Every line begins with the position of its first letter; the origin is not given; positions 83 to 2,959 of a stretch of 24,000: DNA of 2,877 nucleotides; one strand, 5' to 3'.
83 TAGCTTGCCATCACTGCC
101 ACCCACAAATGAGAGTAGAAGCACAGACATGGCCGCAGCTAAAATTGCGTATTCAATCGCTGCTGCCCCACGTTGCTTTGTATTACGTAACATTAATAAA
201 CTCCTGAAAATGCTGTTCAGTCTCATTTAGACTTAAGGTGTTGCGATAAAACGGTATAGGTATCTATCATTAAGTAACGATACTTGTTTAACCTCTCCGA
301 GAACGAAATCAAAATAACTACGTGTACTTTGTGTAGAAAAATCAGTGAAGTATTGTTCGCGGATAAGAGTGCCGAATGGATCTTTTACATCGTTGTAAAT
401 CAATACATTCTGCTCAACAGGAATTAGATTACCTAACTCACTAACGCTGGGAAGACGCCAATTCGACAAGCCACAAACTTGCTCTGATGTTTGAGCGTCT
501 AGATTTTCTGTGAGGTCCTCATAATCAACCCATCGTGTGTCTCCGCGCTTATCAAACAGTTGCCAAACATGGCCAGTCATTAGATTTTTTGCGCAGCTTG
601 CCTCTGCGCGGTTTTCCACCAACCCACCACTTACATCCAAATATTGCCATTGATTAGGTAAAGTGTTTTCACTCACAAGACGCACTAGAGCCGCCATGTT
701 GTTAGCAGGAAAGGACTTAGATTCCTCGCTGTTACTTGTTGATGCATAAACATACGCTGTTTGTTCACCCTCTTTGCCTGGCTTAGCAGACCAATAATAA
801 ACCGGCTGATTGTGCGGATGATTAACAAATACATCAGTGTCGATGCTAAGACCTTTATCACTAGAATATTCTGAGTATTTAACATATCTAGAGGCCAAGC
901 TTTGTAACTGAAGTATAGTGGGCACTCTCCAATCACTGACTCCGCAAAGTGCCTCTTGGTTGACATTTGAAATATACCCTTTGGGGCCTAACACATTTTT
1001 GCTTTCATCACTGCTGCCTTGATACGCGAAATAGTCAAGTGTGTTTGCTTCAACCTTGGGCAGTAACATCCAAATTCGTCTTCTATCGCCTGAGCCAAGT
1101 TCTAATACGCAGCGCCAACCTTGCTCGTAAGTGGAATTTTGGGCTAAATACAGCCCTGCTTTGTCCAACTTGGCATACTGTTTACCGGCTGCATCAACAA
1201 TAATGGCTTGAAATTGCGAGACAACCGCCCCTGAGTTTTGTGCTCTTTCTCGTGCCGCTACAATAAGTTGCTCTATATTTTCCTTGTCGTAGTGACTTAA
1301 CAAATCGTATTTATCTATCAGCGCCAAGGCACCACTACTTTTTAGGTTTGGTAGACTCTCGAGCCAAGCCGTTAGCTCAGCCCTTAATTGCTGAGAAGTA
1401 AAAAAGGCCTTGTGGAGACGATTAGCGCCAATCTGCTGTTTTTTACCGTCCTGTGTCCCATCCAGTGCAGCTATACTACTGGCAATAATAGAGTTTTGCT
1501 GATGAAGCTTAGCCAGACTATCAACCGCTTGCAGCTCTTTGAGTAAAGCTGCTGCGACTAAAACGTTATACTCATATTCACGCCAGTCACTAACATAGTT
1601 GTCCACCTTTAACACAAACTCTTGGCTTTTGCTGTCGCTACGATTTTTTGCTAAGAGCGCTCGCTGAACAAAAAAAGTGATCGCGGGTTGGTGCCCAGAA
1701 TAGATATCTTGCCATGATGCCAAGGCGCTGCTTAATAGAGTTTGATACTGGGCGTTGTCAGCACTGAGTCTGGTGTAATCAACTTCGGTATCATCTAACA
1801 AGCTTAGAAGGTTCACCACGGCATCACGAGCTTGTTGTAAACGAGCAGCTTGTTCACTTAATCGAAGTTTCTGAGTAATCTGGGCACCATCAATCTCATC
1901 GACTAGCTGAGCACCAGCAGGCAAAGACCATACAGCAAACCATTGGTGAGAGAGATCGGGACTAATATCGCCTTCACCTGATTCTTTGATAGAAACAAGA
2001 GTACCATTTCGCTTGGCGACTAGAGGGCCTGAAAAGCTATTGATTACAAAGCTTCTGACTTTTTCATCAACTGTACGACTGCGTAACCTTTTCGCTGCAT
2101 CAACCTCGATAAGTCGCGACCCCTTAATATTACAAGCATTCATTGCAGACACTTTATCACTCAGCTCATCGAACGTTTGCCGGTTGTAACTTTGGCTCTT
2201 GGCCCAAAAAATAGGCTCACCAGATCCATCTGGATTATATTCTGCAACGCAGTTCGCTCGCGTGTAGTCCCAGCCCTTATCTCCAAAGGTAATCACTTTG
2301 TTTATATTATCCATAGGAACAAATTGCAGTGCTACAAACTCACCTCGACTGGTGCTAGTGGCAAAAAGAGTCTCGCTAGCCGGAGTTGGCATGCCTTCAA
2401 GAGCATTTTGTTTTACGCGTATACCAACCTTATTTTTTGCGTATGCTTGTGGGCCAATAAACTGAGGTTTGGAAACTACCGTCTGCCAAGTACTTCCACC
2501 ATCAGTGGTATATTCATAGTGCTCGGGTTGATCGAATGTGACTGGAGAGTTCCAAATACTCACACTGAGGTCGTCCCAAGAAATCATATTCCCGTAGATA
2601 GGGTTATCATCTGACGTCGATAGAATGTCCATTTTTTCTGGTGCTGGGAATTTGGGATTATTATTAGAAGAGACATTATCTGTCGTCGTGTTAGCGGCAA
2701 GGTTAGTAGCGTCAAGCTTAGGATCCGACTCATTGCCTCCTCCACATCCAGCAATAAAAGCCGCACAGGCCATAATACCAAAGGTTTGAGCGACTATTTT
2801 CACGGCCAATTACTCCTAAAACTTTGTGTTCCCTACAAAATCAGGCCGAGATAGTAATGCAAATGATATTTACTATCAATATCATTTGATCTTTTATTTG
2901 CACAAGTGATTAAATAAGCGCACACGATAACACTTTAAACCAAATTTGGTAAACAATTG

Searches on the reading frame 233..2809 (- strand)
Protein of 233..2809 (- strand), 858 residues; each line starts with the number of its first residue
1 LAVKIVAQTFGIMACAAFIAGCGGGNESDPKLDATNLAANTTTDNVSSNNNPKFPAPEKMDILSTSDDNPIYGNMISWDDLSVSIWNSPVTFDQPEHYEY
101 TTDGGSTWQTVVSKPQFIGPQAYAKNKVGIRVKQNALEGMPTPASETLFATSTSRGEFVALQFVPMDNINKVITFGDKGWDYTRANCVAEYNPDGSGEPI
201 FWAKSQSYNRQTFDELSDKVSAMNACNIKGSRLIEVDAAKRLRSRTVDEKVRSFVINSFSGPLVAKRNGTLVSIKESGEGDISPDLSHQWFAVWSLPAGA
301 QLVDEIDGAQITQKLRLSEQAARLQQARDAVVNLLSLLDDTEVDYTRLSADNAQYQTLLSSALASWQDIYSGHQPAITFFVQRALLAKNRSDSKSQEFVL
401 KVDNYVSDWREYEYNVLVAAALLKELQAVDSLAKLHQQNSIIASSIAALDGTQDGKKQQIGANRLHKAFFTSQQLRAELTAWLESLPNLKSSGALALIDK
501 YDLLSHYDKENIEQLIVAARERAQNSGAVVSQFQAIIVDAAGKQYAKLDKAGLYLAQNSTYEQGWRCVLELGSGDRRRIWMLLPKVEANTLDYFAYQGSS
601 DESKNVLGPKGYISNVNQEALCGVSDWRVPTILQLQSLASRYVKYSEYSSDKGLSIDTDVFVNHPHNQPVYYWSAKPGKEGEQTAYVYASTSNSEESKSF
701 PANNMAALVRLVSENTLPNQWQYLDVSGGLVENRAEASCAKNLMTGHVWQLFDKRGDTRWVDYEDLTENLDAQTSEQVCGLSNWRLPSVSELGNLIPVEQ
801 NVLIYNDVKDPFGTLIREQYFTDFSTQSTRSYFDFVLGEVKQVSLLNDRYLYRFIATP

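Call 5: search_protein_families(library=pfam, proteins=[window:233-2809:-])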
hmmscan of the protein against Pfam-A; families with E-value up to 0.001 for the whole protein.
window:233-2809:- (858 aa): 1 family
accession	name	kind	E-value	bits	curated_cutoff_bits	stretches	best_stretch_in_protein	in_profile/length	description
PF07603.17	Lcl_C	-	2.9e-19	69.9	34.9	2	611-712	29-116/117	Lcl C-terminal domain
